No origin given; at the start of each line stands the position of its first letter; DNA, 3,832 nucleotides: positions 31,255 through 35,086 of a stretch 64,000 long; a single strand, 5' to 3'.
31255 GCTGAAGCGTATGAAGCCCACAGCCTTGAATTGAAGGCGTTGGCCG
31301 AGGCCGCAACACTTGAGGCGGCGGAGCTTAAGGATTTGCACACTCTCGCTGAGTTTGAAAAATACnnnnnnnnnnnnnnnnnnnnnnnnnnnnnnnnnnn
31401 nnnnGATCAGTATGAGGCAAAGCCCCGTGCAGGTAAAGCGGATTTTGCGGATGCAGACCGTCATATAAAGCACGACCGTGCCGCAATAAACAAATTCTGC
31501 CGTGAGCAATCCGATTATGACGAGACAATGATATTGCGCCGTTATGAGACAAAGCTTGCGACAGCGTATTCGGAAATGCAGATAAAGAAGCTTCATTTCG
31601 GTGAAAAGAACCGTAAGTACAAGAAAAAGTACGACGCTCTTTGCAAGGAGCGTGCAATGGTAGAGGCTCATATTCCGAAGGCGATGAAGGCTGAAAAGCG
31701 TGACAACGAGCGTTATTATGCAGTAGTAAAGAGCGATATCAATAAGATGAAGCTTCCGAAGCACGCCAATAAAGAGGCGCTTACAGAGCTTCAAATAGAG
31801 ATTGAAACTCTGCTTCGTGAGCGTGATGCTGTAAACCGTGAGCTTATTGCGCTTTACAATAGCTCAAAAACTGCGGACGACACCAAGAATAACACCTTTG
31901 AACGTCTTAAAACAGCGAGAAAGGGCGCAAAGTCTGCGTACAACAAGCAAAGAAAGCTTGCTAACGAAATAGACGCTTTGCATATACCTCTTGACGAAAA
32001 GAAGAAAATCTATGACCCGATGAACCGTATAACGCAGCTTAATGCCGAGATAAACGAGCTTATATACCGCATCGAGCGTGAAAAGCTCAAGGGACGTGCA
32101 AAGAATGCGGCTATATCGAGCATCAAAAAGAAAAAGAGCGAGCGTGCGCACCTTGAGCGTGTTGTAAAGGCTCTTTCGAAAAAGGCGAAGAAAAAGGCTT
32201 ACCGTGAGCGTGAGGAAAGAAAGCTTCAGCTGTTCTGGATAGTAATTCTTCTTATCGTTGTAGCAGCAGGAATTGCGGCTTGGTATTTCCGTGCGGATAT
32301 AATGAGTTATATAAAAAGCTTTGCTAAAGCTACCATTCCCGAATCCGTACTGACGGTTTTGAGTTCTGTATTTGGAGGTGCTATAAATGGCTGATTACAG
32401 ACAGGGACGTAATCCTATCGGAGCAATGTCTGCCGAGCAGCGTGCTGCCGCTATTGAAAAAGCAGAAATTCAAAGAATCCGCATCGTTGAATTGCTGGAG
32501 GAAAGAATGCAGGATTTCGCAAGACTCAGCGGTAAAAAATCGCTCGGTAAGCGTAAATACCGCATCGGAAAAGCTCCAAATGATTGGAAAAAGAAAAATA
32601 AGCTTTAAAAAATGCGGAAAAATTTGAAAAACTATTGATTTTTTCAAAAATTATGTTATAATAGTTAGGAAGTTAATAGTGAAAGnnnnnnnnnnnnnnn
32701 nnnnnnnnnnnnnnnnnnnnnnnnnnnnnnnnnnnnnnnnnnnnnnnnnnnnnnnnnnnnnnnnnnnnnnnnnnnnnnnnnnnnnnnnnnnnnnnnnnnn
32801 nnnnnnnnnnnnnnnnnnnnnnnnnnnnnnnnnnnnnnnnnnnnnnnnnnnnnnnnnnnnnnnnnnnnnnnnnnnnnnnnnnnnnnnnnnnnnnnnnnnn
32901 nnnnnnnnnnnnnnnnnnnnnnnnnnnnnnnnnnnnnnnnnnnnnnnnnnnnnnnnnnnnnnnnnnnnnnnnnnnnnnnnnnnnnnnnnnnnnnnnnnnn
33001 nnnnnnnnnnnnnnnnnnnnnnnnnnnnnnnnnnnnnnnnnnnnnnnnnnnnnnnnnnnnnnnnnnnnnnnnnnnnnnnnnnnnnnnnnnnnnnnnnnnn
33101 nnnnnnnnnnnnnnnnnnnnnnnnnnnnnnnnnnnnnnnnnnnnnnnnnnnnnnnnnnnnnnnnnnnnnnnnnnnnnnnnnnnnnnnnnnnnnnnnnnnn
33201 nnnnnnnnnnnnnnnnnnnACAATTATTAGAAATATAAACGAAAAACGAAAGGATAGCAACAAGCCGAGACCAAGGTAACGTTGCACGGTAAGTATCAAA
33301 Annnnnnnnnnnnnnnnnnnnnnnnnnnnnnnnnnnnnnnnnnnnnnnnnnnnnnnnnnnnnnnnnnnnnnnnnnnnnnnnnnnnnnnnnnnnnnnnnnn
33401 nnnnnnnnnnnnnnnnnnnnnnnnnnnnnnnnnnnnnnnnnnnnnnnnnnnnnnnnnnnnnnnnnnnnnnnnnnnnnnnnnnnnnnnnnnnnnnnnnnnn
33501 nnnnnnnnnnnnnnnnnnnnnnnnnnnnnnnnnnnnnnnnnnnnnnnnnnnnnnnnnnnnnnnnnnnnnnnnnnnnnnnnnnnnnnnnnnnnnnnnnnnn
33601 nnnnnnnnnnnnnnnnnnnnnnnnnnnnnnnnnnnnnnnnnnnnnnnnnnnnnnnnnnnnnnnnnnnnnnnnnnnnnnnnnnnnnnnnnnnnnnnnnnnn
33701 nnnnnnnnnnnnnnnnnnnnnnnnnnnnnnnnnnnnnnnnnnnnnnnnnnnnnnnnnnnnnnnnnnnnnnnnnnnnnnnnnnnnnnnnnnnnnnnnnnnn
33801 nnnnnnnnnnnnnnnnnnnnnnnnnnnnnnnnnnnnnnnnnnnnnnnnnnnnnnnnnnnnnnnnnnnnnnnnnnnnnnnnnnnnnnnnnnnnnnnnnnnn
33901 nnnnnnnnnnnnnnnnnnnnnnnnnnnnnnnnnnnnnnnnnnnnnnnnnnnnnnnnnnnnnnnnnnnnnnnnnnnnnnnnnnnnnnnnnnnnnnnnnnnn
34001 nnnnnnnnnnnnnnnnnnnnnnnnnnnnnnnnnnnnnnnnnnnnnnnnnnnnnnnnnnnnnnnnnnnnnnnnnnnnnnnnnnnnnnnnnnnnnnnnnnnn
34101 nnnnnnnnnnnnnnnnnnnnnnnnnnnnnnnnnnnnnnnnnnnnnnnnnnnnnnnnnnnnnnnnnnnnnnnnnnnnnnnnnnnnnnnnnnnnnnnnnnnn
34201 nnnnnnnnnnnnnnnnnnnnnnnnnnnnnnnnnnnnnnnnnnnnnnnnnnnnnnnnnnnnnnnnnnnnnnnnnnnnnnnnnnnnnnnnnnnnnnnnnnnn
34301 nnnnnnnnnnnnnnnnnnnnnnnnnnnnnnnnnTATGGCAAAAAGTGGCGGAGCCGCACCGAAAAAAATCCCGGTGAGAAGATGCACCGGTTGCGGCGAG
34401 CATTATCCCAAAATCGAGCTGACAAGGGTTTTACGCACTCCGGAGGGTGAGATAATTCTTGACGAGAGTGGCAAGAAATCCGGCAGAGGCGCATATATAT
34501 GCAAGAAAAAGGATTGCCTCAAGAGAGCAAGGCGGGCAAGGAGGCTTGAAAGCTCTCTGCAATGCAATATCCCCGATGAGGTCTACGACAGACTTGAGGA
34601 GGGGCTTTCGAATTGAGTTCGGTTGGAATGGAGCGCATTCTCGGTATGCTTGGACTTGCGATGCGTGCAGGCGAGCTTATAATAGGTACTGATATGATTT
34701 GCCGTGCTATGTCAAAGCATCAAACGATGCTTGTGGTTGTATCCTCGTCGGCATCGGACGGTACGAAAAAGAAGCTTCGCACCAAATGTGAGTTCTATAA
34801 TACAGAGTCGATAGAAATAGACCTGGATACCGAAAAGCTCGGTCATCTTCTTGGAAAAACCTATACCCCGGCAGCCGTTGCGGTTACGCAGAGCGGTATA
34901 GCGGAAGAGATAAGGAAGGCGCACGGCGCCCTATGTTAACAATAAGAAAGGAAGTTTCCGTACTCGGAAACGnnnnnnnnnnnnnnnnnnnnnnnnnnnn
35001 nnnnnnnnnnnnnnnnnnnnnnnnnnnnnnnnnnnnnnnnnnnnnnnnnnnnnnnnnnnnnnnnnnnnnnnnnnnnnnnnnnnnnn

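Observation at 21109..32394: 11.3-kb single ORF encoding a 3,761-aa tail-anchored, hyper-charged helical giant protein with no recognisable family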

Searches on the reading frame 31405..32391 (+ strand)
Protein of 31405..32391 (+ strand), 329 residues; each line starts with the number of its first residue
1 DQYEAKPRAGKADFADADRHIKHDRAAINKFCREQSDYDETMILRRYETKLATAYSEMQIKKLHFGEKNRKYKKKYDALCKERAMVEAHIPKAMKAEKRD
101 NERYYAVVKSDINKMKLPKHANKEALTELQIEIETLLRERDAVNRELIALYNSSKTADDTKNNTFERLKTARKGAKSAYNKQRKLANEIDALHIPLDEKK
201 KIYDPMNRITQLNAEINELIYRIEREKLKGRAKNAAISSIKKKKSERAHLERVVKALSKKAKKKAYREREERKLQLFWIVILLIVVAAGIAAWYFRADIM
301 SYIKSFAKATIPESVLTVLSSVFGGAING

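Call 14: find_homologous_proteins(query=window:31405-32391:+, max_evalue=0.001)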
Query seq(329 aa): 4719 candidates shared short words with the query, none scored E <= 0.001.

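Call 77: search_protein_families(library=padloc, proteins=[window:31480-32391:+], max_evalue=0.01)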
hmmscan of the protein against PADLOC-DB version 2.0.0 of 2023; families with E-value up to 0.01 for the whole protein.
window:31480-32391:+ (304 aa): 0 families

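Call 78: search_protein_families(library=pfam, proteins=[window:31480-32391:+], max_evalue=1)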
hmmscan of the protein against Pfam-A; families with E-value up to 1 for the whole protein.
window:31480-32391:+ (304 aa): 6 families
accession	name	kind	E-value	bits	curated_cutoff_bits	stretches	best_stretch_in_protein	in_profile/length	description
PF12279.13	DUF3619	-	0.0055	17.6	22.2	1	186-268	12-93/130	Protein of unknown function (DUF3619)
PF17280.7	DUF5345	-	0.011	16.4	27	1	219-263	16-55/77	Family of unknown function (DUF5345)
PF19484.4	DUF6020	-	0.034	12.9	28.3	1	206-284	68-146/604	Family of unknown function (DUF6020)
PF17204.8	Sid-5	-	0.035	14.7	27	1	245-302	13-67/76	Sid-5 family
PF00122.25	E1-E2_ATPase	-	0.13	12.3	28.1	1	223-295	92-168/181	E1-E2 ATPase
PF02403.27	Seryl_tRNA_N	-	0.2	12.4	28.2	0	40-110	34-99/108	Seryl-tRNA synthetase N-terminal domain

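Call 85: search_solved_structures(query=A3, max_evalue=0.1)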
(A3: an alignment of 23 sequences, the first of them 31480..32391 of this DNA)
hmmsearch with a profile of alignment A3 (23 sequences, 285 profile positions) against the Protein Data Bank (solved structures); distinct sequences matched with E-value up to 0.1: 0.

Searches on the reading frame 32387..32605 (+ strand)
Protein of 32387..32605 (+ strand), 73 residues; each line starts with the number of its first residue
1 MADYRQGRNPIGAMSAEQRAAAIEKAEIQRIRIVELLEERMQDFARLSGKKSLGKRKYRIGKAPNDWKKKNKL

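Call 77: search_protein_families(library=padloc, proteins=[window:32387-32605:+], max_evalue=0.01)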
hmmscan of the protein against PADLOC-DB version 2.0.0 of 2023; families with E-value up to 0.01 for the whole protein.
window:32387-32605:+ (73 aa): 0 families

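Call 78: search_protein_families(library=pfam, proteins=[window:32387-32605:+], max_evalue=1)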
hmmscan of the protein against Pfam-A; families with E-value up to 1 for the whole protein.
window:32387-32605:+ (73 aa): 0 families

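Call 101: search_protein_families(library=phrogs, proteins=[window:32387-32605:+], max_evalue=0.001)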
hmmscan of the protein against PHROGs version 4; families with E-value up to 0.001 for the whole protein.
window:32387-32605:+ (73 aa): 0 families
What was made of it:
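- On Phage tape-measure proteins: PHROGs: 0 families (call 101).
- No PHROGs hit (call 101).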

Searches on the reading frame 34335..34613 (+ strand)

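Call 7: search_protein_families(library=pfam, proteins=[window:34335-34613:+], max_evalue=0.001)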
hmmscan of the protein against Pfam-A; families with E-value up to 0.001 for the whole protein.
window:34335-34613:+ (93 aa): 1 family
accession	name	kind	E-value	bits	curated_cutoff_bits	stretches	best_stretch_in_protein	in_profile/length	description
PF04296.18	YlxR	-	7.4e-29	99.9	26.9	1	15-89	1-75/75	Protein of unknown function (DUF448)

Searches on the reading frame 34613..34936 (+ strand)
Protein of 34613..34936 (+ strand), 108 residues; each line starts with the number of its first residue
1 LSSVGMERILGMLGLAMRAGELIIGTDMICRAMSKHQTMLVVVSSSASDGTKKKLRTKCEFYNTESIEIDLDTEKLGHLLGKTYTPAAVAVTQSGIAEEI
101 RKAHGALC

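Call 7: search_protein_families(library=pfam, proteins=[window:34613-34936:+], max_evalue=0.001)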
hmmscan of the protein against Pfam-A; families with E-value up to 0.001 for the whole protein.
window:34613-34936:+ (108 aa): 1 family
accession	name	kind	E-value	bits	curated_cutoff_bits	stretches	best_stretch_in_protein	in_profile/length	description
PF01248.31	Ribosomal_L7Ae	-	2.8e-09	37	22.1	1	9-98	3-92/95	Ribosomal protein L7Ae/L30e/S12e/Gadd45 family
